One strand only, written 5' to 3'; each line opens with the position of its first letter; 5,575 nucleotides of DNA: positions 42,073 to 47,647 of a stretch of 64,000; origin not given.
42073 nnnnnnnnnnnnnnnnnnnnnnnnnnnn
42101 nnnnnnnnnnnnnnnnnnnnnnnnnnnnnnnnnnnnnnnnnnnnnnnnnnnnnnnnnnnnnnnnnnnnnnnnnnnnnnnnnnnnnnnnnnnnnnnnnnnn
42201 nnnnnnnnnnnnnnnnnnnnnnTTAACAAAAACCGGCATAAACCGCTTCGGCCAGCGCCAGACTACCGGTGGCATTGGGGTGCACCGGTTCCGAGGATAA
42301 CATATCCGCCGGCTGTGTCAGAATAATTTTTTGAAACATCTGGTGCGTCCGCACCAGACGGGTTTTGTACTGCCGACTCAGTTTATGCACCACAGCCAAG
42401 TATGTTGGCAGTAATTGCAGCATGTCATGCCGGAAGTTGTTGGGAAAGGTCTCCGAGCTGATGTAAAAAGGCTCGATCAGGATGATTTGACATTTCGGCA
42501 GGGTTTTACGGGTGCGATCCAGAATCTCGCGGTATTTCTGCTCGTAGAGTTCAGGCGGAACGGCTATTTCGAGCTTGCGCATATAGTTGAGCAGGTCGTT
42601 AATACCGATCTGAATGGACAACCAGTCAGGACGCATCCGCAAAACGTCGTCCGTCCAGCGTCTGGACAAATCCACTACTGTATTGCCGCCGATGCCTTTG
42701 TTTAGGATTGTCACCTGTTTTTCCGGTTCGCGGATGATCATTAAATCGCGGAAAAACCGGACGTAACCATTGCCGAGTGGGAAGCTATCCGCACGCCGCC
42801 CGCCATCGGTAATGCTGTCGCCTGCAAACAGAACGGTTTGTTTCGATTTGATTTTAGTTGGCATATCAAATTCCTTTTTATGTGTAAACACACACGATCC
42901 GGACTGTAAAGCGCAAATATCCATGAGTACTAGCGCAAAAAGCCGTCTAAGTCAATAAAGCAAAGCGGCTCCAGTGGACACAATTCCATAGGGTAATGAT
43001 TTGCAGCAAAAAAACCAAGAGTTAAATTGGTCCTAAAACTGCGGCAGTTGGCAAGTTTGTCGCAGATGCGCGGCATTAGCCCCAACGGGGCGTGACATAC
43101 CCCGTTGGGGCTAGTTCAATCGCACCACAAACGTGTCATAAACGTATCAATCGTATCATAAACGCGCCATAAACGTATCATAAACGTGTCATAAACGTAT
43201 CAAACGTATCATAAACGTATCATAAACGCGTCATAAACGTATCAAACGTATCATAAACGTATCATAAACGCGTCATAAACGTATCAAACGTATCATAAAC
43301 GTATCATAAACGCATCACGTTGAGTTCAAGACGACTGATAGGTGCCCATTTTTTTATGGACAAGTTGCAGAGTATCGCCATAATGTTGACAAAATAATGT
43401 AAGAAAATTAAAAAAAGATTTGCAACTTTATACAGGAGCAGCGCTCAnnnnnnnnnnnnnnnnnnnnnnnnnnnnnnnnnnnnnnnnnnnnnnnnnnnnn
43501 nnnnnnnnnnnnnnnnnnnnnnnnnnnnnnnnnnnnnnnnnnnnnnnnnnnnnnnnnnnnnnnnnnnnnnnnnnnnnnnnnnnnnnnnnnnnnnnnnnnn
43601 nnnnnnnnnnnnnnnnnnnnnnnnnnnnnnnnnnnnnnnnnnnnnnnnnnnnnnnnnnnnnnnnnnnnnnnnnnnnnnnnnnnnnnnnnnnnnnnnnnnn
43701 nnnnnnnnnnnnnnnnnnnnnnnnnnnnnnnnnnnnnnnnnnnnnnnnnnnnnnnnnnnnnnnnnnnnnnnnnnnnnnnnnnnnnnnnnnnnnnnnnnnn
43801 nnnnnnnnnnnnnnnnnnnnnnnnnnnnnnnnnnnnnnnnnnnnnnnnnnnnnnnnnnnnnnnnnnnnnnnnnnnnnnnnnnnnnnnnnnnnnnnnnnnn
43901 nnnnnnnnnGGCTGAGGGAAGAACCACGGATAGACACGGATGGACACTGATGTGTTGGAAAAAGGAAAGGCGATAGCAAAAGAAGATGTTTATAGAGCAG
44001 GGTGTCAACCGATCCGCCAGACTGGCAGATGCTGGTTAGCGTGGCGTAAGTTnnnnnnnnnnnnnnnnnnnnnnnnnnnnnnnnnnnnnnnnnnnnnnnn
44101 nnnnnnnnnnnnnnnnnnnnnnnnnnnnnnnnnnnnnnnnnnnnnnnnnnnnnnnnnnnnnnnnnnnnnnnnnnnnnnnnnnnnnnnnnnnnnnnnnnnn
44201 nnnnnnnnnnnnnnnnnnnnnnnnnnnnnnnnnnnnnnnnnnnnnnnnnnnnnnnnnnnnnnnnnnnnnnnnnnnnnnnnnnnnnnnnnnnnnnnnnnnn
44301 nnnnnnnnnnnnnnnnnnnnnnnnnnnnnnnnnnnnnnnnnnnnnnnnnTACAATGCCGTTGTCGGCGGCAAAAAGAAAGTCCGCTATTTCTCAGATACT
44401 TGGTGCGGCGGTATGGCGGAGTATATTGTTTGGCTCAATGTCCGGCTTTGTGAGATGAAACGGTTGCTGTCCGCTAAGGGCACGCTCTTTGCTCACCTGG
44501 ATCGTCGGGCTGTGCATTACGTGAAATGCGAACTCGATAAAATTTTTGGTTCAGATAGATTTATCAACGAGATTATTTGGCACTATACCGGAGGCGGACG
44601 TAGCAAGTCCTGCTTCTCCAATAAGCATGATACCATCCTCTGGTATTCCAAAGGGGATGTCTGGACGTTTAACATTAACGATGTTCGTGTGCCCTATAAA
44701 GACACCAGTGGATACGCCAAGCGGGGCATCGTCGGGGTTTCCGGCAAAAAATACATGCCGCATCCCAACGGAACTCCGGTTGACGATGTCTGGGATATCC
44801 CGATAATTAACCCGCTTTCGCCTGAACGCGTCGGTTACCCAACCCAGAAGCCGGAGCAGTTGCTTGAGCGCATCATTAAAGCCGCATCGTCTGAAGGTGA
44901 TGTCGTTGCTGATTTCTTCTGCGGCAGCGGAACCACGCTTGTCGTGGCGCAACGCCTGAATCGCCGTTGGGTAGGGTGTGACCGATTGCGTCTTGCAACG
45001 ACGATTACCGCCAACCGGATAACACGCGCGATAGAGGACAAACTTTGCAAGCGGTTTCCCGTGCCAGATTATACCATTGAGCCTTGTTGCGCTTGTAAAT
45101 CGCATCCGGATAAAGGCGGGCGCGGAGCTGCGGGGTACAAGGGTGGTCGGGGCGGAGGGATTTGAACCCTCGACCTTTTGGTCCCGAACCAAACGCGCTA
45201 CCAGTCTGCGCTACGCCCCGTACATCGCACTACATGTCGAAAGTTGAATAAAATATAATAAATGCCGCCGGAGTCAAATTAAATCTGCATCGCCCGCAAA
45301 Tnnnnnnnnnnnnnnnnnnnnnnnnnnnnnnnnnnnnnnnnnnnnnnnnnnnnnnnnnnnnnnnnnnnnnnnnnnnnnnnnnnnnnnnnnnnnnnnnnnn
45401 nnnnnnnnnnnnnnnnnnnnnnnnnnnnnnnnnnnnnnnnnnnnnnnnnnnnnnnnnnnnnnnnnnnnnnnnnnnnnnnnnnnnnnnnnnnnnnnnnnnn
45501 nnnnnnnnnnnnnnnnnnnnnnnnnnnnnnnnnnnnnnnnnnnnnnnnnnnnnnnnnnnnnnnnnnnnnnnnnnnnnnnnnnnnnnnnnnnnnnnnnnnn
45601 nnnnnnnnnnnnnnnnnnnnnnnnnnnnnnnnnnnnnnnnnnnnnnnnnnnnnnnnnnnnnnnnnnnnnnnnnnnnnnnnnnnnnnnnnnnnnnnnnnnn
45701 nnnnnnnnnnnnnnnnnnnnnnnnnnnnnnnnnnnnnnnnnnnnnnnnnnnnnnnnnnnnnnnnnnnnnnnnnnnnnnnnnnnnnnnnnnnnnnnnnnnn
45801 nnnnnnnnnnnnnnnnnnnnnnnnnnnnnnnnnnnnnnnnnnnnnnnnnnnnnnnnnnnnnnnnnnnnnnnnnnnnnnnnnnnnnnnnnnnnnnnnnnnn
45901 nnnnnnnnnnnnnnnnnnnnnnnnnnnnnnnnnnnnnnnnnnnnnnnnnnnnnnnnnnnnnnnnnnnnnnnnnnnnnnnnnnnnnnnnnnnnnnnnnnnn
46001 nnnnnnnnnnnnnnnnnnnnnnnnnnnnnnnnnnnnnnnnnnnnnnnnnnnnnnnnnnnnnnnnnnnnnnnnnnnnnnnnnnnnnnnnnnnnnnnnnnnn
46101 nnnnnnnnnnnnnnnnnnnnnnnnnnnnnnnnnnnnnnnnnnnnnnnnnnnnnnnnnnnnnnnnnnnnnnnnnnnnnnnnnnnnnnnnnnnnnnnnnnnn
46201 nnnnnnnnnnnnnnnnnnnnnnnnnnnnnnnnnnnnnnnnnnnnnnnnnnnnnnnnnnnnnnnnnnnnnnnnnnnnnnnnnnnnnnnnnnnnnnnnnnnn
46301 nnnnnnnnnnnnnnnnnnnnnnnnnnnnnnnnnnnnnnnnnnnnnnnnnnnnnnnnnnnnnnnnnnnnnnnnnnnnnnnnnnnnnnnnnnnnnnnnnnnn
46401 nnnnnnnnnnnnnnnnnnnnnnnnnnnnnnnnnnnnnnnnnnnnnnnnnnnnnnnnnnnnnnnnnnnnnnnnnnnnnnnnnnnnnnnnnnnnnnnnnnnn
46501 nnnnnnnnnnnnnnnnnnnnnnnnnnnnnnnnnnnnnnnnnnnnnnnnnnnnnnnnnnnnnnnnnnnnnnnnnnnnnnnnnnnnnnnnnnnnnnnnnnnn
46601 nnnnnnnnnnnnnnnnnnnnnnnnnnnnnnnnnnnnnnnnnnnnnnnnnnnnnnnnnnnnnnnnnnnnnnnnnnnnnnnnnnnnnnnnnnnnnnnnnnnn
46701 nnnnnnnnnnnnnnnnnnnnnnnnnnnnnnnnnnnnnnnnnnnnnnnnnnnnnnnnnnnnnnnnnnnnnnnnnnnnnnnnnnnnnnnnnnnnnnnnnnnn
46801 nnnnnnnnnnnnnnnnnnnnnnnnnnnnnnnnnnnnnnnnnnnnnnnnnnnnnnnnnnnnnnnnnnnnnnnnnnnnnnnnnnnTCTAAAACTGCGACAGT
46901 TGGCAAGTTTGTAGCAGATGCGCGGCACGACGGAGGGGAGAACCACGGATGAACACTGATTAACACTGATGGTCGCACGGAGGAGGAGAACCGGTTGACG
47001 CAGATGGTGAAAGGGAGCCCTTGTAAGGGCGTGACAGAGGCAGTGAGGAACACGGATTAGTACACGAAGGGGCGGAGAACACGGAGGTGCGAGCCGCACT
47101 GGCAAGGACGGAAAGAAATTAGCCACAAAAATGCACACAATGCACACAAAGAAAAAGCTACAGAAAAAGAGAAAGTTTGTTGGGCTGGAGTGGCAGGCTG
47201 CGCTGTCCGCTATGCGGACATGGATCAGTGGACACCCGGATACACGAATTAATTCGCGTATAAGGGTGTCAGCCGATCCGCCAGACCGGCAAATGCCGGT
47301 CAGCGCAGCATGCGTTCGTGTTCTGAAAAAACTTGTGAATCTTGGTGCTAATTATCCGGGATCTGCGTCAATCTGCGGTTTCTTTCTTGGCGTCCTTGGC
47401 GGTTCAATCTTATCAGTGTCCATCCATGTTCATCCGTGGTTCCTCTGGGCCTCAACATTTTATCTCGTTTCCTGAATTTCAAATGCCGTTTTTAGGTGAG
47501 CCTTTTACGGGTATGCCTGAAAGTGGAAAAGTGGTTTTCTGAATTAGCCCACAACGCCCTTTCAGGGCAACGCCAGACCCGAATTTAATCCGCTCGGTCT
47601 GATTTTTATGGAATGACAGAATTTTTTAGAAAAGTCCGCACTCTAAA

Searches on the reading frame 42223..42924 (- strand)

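Call 62: search_protein_families(library=pfam, proteins=[window:42223-42924:-], max_evalue=0.001)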
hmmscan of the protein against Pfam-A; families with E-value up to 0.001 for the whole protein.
window:42223-42924:- (233 aa): 2 families
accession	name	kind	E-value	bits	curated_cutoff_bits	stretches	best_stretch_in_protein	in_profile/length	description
PF13472.12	Lipase_GDSL_2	-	7.6e-23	82.4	32.9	1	33-220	1-175/178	GDSL-like Lipase/Acylhydrolase family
PF00657.28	Lipase_GDSL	-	7.4e-14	52.8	23.6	1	31-228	1-208/208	GDSL-like Lipase/Acylhydrolase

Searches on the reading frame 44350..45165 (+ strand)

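Call 73: search_protein_families(library=pfam, proteins=[window:44350-45165:+], max_evalue=0.001)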
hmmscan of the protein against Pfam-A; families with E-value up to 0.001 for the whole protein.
window:44350-45165:+ (271 aa): 1 family
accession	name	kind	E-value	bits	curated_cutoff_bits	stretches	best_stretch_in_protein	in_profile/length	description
PF01555.25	N6_N4_Mtase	-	2.2e-48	165.6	26.7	1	22-212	25-211/221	DNA methylase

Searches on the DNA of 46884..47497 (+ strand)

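Call 67: search_dna_similar(query=window:46884-47497:+, collection=plasmids, mode=distant, max_evalue=0.001, max_rows=10)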
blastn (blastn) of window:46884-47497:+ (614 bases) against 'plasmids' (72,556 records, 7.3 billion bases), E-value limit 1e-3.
No match.

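Call 68: search_dna_similar(query=window:46884-47497:+, collection=phages, mode=distant, max_evalue=0.001, max_rows=10)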
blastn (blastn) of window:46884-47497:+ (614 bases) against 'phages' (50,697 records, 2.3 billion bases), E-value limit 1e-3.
No match.
